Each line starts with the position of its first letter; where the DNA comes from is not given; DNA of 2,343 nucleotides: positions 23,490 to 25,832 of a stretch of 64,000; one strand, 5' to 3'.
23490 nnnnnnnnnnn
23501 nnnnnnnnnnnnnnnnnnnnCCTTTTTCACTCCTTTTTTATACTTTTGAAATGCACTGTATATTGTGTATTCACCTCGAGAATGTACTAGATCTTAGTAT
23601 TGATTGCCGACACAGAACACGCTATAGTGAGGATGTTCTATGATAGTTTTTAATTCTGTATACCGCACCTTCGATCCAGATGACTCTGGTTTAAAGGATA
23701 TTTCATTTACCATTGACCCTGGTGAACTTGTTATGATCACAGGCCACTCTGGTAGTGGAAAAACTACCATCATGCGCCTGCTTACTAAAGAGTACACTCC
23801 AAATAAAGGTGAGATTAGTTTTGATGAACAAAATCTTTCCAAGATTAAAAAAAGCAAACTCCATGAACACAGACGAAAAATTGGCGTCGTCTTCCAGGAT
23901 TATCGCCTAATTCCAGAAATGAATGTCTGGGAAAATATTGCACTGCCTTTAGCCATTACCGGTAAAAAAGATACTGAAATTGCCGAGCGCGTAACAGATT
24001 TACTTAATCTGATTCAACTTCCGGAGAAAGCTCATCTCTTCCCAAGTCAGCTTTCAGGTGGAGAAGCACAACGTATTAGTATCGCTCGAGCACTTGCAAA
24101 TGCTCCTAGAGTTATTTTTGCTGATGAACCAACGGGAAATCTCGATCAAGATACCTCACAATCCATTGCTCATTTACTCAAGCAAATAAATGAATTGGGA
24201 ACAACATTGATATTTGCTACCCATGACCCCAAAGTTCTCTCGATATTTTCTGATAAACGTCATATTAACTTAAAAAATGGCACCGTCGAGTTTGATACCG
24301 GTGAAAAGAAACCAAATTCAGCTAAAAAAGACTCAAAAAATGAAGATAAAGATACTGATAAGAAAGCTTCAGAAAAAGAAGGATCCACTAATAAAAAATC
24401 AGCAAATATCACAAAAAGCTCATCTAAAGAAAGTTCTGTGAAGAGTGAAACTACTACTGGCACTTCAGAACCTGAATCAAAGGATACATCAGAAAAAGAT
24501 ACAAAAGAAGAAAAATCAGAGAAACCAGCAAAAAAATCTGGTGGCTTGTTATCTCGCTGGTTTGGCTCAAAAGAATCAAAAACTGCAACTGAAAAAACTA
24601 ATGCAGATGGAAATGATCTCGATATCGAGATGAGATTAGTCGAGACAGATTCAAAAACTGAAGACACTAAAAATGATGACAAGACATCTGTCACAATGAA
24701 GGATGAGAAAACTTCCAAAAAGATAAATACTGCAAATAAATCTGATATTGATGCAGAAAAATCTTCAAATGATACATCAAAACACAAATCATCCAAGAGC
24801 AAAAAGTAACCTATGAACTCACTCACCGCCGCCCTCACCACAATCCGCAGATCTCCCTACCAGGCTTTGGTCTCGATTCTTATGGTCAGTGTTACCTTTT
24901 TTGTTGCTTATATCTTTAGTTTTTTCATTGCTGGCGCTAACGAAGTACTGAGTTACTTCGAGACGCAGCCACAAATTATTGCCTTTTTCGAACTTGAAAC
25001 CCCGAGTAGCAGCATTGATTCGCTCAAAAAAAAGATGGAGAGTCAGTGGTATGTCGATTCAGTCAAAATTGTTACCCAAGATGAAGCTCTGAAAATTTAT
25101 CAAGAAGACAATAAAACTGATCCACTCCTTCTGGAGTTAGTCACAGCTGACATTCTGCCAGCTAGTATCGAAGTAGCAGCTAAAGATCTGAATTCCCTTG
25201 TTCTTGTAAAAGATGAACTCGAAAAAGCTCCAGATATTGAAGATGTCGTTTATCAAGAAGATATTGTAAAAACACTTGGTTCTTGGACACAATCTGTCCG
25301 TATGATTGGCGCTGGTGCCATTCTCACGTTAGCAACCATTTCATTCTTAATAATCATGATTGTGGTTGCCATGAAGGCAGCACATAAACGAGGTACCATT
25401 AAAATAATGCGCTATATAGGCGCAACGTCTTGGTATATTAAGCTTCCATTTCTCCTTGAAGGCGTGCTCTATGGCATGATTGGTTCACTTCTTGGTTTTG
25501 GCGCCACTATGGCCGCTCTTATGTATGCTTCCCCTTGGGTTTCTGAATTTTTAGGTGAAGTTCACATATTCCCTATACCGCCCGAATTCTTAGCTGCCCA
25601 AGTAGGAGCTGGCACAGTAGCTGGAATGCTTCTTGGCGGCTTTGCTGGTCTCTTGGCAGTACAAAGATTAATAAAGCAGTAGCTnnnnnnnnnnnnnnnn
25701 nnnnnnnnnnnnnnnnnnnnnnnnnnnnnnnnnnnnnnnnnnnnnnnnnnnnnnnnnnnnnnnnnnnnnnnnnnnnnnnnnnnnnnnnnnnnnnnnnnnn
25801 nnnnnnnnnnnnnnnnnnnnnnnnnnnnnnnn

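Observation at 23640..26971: FtsEX-EnvC-like divisome module with atypical extensions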

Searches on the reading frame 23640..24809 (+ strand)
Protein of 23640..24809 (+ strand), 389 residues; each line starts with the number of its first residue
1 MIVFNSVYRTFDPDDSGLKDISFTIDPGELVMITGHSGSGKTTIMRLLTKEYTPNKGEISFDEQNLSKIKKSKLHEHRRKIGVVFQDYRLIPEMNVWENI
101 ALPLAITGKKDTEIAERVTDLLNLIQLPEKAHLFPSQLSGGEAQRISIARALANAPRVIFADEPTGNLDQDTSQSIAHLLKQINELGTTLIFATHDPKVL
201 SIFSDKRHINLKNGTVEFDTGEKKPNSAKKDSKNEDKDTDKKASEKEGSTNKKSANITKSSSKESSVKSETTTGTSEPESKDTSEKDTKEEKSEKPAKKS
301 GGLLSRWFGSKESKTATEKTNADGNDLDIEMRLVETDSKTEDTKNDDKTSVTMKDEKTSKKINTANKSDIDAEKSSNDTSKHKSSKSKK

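Call 3: search_protein_families(library=pfam, proteins=[window:23640-24809:+], max_evalue=0.1)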
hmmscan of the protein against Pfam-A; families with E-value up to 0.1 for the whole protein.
window:23640-24809:+ (389 aa): 22 families
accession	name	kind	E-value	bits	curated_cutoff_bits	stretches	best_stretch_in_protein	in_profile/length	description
PF00005.33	ABC_tran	-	1.3e-37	129.9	25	1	18-165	1-136/137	ABC transporter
PF20720.3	nSTAND3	-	2.3e-05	24.6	27.2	1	29-74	18-62/155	Novel STAND NTPase 3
PF13191.12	AAA_16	-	5e-05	24.3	32.6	1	29-64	25-63/167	AAA ATPase domain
PF13401.12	AAA_22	-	0.00025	21.8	27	1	30-163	7-92/130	AAA domain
PF13304.12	AAA_21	-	0.00035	21.2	27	1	152-201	252-304/304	AAA domain, putative AbiEii toxin, Type IV TA system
PF00004.35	AAA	-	0.00044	21.1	21.2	1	31-87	1-52/131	ATPase family associated with various cellular activities (AAA)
PF13173.12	AAA_14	-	0.00052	20.5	27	1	29-76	3-52/129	AAA domain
PF13555.12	AAA_29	-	0.0016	18.6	27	1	22-45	16-39/61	P-loop containing region of AAA domain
PF25199.1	nSTAND_NTPase5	-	0.0038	17.5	34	1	27-54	40-68/145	Novel STAND NTPase 5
PF06414.18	Zeta_toxin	-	0.0039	17.1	22.3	1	30-65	18-53/199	Zeta toxin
PF13476.12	AAA_23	-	0.0045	18.1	27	1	20-49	14-40/201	AAA domain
PF03193.22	RsgA_GTPase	-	0.0048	17.2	30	1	15-62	94-140/174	RsgA GTPase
PF03215.21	Rad17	-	0.0056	17.1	23.8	1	27-99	44-111/186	Rad17 P-loop domain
PF13604.12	AAA_30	-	0.01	16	27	1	28-57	18-47/191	AAA domain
PF00485.24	PRK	-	0.011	16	22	1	31-66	2-40/196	Phosphoribulokinase / Uridine kinase family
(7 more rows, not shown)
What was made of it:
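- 23640..24281 (+): ftsE, ABC ATPase core (aa 1-214). PF00005 E 1e-37 (call 3).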

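Call 4: search_protein_families(library=ncbifam, proteins=[window:23640-24809:+], max_evalue=0.1)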
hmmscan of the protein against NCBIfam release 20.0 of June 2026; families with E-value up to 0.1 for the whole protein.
window:23640-24809:+ (389 aa): 193 families (the best 25 are shown)
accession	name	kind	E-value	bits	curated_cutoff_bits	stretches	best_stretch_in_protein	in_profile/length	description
TIGR02673.1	FtsE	equivalog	9.7e-75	250.9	264.85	1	1-214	1-213/214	cell division ATP-binding protein FtsE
TIGR02211.1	LolD_lipo_ex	equivalog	1.6e-53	181.5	307.75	1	7-215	10-218/221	lipoprotein-releasing ABC transporter ATP-binding protein LolD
TIGR03608.1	L_ocin_972_ABC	subfamily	8.5e-50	169.1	254.85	1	18-202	14-199/206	putative bacteriocin export ABC transporter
TIGR02315.1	ABC_phnC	equivalog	9.8e-50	169.2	266.1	1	1-224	1-232/243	phosphonate ABC transporter ATP-binding protein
NF008639.0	PRK11629.1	equivalog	1.8e-49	168.3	360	1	18-216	26-224/234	lipoprotein-releasing ABC transporter ATP-binding protein LolD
TIGR02982.1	heterocyst_DevA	subfamily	1.6e-48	165.2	295.8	1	17-216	20-219/220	ABC exporter ATP-binding subunit, DevA family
NF040933.2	ABC_arch_GlcV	equivalog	3.2e-48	164.4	450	1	7-209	8-214/357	glucose ABC transporter ATP-binding protein GlcV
TIGR02314.1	ABC_MetN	equivalog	4e-48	164.2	499.7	1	6-210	6-214/343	methionine ABC transporter ATP-binding protein MetN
NF038007.1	ABC_ATP_DarD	equivalog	2.4e-47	161.2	375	1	16-215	19-217/218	darobactin export ABC transporter ATP-binding protein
NF007826.0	PRK10535.1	equivalog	1.3e-46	159.1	966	1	12-233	18-238/648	macrolide ABC transporter ATP-binding protein/permease MacB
NF006987.0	PRK09452.1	equivalog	1.5e-46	158.8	482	1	2-220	18-230/378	spermidine/putrescine ABC transporter ATP-binding protein PotA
TIGR01187.1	potA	subfamily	5.7e-45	153.8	355.6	1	34-216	2-179/325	polyamine ABC transporter ATP-binding protein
NF043075.1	MMSYN1_0197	equivalog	7.3e-45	153.4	550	1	4-216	5-211/341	spermidine/putrescine ABC transporter ATP-binding protein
TIGR01186.1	proV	subfamily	8.9e-45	153.3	326.6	1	16-215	7-207/363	betaine/proline/choline family ABC transporter ATP-binding protein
TIGR03265.1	PhnT2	equivalog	2.2e-44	152.1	457.7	1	5-205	8-203/353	putative 2-aminoethylphosphonate ABC transporter ATP-binding protein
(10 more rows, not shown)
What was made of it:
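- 23640..24281 (+): TIGR02673 FtsE 1-214 vs profile 1-213/214, E 1e-74, 250.9 bits (cutoff 264.85) (call 4).
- On FtsE (TIGR02673): 250.9 bits against a cutoff of 264.85, although it is the best-scoring model and aligns over 1-213 of 214 positions (call 4).
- On FtsX: The NCBIfam equivalog cutoffs are not reached (153 against 255; call 4).
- Checked: FtsE aligns end to end with TIGR02673 FtsE over aa 1-214 (E 1e-74; call 4).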

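Call 23: find_homologous_proteins(query=window:23640-24809:+, max_evalue=1e-30)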
Query window:23640-24809:+ (389 aa): 2976 proteins with E <= 1e-30 among 8000 candidates; the best 120 are listed.
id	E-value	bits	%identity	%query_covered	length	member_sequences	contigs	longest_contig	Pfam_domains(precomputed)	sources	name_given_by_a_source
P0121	3.8e-239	811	99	100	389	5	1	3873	PF00005.34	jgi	-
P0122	6.6e-137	475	65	93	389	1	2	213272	PF00005.34,PF20720.4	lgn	-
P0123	9.4e-136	471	64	93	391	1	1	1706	PF00005.34,PF20720.4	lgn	-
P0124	3.5e-129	449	62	95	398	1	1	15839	PF00005.34,PF13191.13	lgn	-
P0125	4.3e-129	449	68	80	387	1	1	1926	PF00005.34,PF20720.4,PF13191.13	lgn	-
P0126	8.3e-123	428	66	82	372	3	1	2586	PF00005.34,PF02463.26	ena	-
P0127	4.5e-121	423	66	81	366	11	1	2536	PF00005.34,PF13191.13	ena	-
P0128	3.4e-120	420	62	89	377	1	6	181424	PF00005.34,PF02463.26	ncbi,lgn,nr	ncbi:MAG: ATP-binding cassette domain-containing protein [Pseudomonadales bacterium]|nr:ATP-binding 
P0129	1.2e-112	395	72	65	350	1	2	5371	PF00005.34,PF13191.13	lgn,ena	-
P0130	1.7e-111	391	64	72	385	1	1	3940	PF00005.34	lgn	-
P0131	3.4e-108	380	69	66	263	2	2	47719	PF00005.34,PF13304.13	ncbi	-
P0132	2.9e-97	344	52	90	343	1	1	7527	PF00005.34,PF13304.13,PF13191.13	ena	-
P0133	3.1e-95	338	52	83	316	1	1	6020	PF00005.34,PF02463.26,PF13304.13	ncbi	-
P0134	4.0e-95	337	51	81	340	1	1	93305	PF00005.34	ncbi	-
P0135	1.7e-94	335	54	83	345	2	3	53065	PF00005.34,PF13304.13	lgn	-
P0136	1.7e-93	332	60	64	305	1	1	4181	PF00005.34,PF02463.26,PF13191.13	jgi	jgi:cell division transport system ATP-binding protein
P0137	2.8e-93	331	54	80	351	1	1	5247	PF00005.34,PF00004.36,PF03215.22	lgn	-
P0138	6.7e-93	330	52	92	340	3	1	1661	PF00005.34,PF02463.26,PF13304.13,PF20720.4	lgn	-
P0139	1.1e-92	329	54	80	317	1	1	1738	PF00005.34,PF02463.26,PF13304.13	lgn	-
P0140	1.2e-92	329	67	57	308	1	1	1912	PF00005.34,PF02463.26,PF13304.13,PF20720.4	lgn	-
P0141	1.4e-92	329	62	63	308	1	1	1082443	PF00005.34,PF13175.13,PF02463.26,PF13304.13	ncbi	-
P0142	1.4e-92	329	61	67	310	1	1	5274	PF00005.34,PF02463.26,PF25199.2,PF13304.13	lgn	-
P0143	1.7e-92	329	59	74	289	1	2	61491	PF00005.34,PF00004.36,PF20720.4,PF13191.13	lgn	-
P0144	2.6e-92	328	66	61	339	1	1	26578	PF00005.34,PF00004.36,PF03215.22,PF20720.4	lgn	-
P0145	4.0e-92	327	60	63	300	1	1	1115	PF00005.34,PF13401.13,PF13304.13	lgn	-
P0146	4.5e-92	327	68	55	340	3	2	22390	PF00005.34,PF00004.36,PF03215.22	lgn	-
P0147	4.8e-92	327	54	80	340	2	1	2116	PF00005.34,PF00004.36,PF03215.22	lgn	-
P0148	6.4e-92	327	61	66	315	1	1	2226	PF00005.34,PF03215.22,PF13304.13,PF13191.13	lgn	-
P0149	1.6e-91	325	63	64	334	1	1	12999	PF00005.34,PF02463.26,PF13304.13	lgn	-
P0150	1.7e-91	325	63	62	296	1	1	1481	PF00005.34,PF02463.26,PF13304.13,PF20720.4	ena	-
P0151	1.9e-91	325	68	58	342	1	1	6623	PF00005.34,PF02463.26,PF13304.13,PF13191.13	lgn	-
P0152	2.0e-91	325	65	59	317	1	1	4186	PF00005.34,PF02463.26,PF13304.13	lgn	-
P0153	2.5e-91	325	67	57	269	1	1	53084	PF00005.34,PF02463.26,PF01637.25,PF25199.2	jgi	jgi:cell division transport system ATP-binding protein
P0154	3.3e-91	324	58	71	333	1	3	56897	PF00005.34,PF02463.26,PF13304.13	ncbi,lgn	-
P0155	5.3e-91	324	59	67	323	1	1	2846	PF00005.34,PF02463.26,PF20720.4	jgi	-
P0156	5.7e-91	324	56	74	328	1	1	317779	PF00005.34,PF13304.13,PF13191.13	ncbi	-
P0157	7.4e-91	323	58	63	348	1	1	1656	PF00005.34,PF02463.26,PF13304.13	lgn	-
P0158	9.1e-91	323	62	65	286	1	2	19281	PF00005.34,PF02463.26,PF13304.13,PF13191.13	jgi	jgi:cell division transport system ATP-binding protein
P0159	1.2e-90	323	51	82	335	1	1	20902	PF00005.34,PF13304.13,PF13191.13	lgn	-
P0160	2.1e-90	322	56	76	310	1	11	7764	PF00005.34,PF13304.13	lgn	-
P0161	2.4e-90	322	54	80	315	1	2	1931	PF00005.34,PF02463.26,PF13304.13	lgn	-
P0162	3.3e-90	321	53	81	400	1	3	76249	PF00005.34,PF13175.13,PF00004.36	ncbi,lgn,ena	-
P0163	3.9e-90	321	58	66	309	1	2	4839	PF00005.34,PF02463.26,PF13304.13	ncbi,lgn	-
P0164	4.4e-90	321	50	93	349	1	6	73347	PF00005.34,PF00004.36,PF03215.22,PF20720.4,PF13191.13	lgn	-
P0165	4.6e-90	321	64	57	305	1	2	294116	PF00005.34,PF02463.26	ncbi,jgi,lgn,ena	-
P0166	4.8e-90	321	59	62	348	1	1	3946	PF00005.34,PF13304.13,PF13191.13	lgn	-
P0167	4.9e-90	321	50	81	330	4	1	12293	PF00005.34,PF13304.13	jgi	-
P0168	6.8e-90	320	53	84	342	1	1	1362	PF00005.34,PF13304.13,PF20720.4,PF13191.13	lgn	-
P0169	1.0e-89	319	49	81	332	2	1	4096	PF00005.34,PF13304.13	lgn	-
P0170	1.1e-89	319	49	88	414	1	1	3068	PF00005.34,PF01637.25,PF13304.13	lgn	-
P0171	1.2e-89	319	66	57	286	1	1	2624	PF00005.34,PF02463.26,PF13304.13,PF13191.13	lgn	-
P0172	1.3e-89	319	64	55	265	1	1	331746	PF00005.34,PF03215.22,PF25199.2,PF20720.4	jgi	jgi:cell division transport system ATP-binding protein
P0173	1.4e-89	319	55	85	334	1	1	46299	PF00005.34,PF00004.36,PF02463.26,PF03215.22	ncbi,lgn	-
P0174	1.6e-89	319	62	57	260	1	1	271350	PF00005.34,PF13175.13,PF13304.13,PF20720.4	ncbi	-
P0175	2.4e-89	318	64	61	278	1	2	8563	PF00005.34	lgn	-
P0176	2.8e-89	318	69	55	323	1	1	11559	PF00005.34,PF00004.36,PF02463.26,PF03215.22,PF25199.2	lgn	-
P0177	2.8e-89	318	55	80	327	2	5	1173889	PF00005.34,PF00004.36,PF03215.22,PF20720.4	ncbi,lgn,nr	ncbi:MAG: hypothetical protein BroJett025_06620 [Patescibacteria group bacterium]|nr:MAG: hypothetic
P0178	2.9e-89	318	67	56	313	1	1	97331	PF00005.34,PF02463.26,PF13304.13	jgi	jgi:cell division transport system ATP-binding protein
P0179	3.8e-89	318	51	79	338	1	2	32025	PF00005.34,PF02463.26,PF13166.13,PF25199.2,PF13304.13,PF13191.13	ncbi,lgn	-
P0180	3.9e-89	318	66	57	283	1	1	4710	PF00005.34,PF02463.26,PF13304.13,PF13191.13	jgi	-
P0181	4.1e-89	318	50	88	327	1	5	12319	PF00005.34,PF02463.26,PF13304.13,PF20720.4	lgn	-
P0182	4.5e-89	317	58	70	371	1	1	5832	PF00005.34,PF03215.22,PF25199.2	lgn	-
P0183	4.6e-89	317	51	82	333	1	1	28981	PF00005.34,PF13304.13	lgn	-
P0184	5.2e-89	317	59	64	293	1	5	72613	PF00005.34,PF00004.36,PF02463.26,PF13304.13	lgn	-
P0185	7.6e-89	317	48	96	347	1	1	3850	PF00005.34,PF02463.26,PF13304.13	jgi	jgi:cell division transport system ATP-binding protein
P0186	8.5e-89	316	51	89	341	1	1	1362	PF00005.34,PF13304.13,PF20720.4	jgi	jgi:cell division transport system ATP-binding protein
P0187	1.2e-88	316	50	83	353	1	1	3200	PF00005.34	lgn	-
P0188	1.3e-88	316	60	65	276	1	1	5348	PF00005.34,PF02463.26,PF13304.13,PF13191.13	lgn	-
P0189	2.4e-88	315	63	59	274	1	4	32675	PF00005.34,PF13304.13,PF13191.13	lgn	-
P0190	2.6e-88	315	62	61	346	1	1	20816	PF00005.34,PF02463.26,PF01637.25,PF13304.13,PF20720.4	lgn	-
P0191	3.0e-88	315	65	57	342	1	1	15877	PF00005.34,PF02463.26,PF13304.13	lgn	-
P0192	3.1e-88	315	60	65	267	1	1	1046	PF00005.34,PF13304.13,PF20720.4,PF13191.13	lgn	-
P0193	3.7e-88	314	66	57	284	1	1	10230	PF00005.34,PF02463.26,PF13304.13,PF13191.13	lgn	-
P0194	4.3e-88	314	61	59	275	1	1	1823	PF00005.34,PF02463.26,PF13304.13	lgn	-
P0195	5.3e-88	314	59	63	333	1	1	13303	PF00005.34,PF02463.26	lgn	-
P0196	5.6e-88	314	54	76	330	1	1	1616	PF00005.34,PF03215.22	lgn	-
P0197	6.6e-88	314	58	67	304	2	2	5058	PF00005.34,PF13304.13,PF13191.13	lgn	-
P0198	7.0e-88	313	55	77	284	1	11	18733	PF00005.34,PF02463.26,PF13304.13,PF13191.13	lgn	-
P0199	8.5e-88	313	56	73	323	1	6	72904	PF00005.34,PF13476.13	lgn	-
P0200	1.0e-87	313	64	57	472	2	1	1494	PF00005.34,PF13304.13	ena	-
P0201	1.1e-87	313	65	57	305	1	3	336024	PF00005.34,PF02463.26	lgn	-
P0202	1.2e-87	313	61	63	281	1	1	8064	PF00005.34,PF13304.13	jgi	jgi:cell division transport system ATP-binding protein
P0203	1.5e-87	312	56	77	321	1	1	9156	PF00005.34,PF02463.26,PF13304.13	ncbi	-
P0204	1.6e-87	312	51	93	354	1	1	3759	PF00005.34,PF03215.22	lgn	-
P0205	2.5e-87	312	61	63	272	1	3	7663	PF00005.34,PF02463.26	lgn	-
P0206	2.8e-87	311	48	90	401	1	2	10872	PF00005.34,PF13175.13,PF03215.22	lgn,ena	-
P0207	5.2e-87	311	60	61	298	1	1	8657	PF00005.34,PF13304.13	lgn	-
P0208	6.6e-87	310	52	77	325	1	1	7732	PF00005.34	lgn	-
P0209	6.7e-87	310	49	94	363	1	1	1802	PF00005.34,PF02463.26,PF13304.13,PF20720.4,PF13191.13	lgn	-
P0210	7.0e-87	310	57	66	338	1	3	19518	PF00005.34,PF02463.26,PF13304.13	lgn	-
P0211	1.0e-86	310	51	84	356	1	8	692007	PF00005.34,PF02463.26,PF13304.13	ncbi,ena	-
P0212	1.0e-86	310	50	82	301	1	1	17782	PF00005.34,PF02463.26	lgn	-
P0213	1.1e-86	310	60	59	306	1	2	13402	PF00005.34,PF25199.2,PF20720.4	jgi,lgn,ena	-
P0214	1.1e-86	310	66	56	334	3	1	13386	PF00005.34,PF02463.26,PF13304.13,PF20720.4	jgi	-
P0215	1.1e-86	310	52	83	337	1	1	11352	PF00005.34,PF00004.36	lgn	-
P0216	1.1e-86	310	48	93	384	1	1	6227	PF00005.34,PF13304.13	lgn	-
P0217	1.5e-86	309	60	63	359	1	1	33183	PF00005.34,PF02463.26,PF13304.13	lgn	-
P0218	1.6e-86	309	49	80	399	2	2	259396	PF00005.34,PF13238.13,PF02463.26,PF13304.13,PF20720.4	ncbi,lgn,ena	-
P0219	1.7e-86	309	46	100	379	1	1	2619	PF00005.34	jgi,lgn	jgi:cell division transport system ATP-binding protein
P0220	1.8e-86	309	63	60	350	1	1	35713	PF00005.34,PF13304.13,PF13191.13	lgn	-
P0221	1.9e-86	309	64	58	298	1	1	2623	PF00005.34,PF02463.26,PF13304.13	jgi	jgi:cell division transport system ATP-binding protein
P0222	2.1e-86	309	65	55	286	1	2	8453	PF00005.34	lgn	-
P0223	2.2e-86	309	66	55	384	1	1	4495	PF00005.34,PF02463.26,PF13304.13,PF20720.4,PF13191.13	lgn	-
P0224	2.4e-86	308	62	56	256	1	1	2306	PF00005.34,PF00004.36,PF03215.22,PF20720.4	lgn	-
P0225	2.4e-86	308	58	63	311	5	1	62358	PF00005.34,PF13304.13,PF13191.13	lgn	-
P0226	2.5e-86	308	60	59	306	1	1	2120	PF00005.34,PF25199.2,PF20720.4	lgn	-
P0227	4.1e-86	308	65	57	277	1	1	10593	PF00005.34,PF13304.13,PF20720.4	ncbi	-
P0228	4.9e-86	307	52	89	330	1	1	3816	PF00005.34,PF02463.26,PF13304.13,PF13191.13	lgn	-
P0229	5.2e-86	307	62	57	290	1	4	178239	PF00005.34,PF02463.26,PF13304.13,PF20720.4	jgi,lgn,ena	-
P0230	6.1e-86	307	55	72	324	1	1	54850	PF00005.34,PF02463.26,PF13304.13,PF13191.13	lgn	-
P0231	6.4e-86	307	51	77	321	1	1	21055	PF00005.34,PF13304.13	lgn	-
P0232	6.6e-86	307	67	55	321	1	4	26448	PF00005.34,PF03215.22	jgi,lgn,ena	-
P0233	7.6e-86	307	46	92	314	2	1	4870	PF00005.34,PF13304.13,PF20720.4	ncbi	-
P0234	8.2e-86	307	49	88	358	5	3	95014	PF00005.34,PF13304.13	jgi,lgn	jgi:cell division transport system ATP-binding protein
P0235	8.3e-86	307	54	70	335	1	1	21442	PF00005.34,PF02463.26,PF13304.13,PF20720.4,PF13191.13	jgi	-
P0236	9.4e-86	306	64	58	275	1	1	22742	PF00005.34,PF13304.13,PF20720.4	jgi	jgi:cell division transport system ATP-binding protein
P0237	1.0e-85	306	54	62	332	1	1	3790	PF00005.34,PF13304.13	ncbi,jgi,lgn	ncbi:MAG: ATP-binding cassette domain-containing protein [Patescibacteria group bacterium]|jgi:cell 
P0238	1.1e-85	306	65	56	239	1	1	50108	PF00005.34,PF02463.26,PF13304.13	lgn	-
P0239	1.3e-85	306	59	65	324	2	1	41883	PF00005.34,PF13304.13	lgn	-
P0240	1.3e-85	306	51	81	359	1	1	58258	PF00005.34,PF13304.13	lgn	-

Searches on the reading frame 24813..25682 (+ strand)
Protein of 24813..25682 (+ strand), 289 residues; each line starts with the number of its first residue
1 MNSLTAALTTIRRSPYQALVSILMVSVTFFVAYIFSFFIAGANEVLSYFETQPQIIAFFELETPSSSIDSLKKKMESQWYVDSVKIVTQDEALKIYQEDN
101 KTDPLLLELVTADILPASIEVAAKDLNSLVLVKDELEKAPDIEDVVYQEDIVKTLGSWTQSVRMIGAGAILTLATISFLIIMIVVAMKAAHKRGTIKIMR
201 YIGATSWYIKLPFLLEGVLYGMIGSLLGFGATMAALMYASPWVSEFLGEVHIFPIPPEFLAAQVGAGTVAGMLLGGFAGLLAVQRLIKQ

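Call 3: search_protein_families(library=pfam, proteins=[window:24813-25682:+], max_evalue=0.1)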
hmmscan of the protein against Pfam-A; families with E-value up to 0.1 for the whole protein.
window:24813-25682:+ (289 aa): 2 families
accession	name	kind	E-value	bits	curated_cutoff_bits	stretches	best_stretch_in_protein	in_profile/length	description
PF18075.7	FtsX_ECD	-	5.7e-14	52.9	23.5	1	54-145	2-96/96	FtsX extracellular domain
PF02687.27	FtsX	-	1e-10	42.2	25.5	1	170-288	4-117/120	FtsX-like permease C-terminal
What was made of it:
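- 24813..25682 (+): ftsX (289 aa). PF18075 FtsX_ECD E 6e-14 and PF02687 FtsX E 1e-10 (call 3).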

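Call 4: search_protein_families(library=ncbifam, proteins=[window:24813-25682:+], max_evalue=0.1)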
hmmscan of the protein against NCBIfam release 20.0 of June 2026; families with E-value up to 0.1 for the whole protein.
window:24813-25682:+ (289 aa): 8 families
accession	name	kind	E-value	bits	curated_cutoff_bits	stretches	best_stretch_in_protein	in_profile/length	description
TIGR00439.2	FtsX_Gneg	equivalog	7.1e-45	153.4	255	1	3-288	4-292/292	permease-like cell division protein FtsX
NF038347.1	FtsX_Gpos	exception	1.3e-42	146.2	225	1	4-288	8-296/296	permease-like cell division protein FtsX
NF038346.1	FtsX_actino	exception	1.1e-33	117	250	1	66-288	79-307/308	permease-like cell division protein FtsX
NF008357.0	PRK11146.1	exception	2.1e-07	30.1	439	1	137-229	240-335/414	lipoprotein-releasing ABC transporter permease subunit LolE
TIGR02213.1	lolE_release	exception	1.5e-06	27.3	540.35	1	136-229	236-332/411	lipoprotein-releasing ABC transporter permease subunit LolE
TIGR02212.1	lolCE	equivalog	2.8e-06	26.5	362.45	1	118-233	221-336/411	lipoprotein-releasing ABC transporter permease subunit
NF008076.0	PRK10814.1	exception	0.013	14.5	473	1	155-236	253-335/399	lipoprotein-releasing ABC transporter permease subunit LolC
TIGR03434.1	ADOP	subfamily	0.023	12.8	622.3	1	160-276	269-384/803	ADOP family duplicated permease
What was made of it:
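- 24813..25682 (+): Full-length alignment to the TIGR00439 and NF038347 FtsX models, below their cutoffs (call 4).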
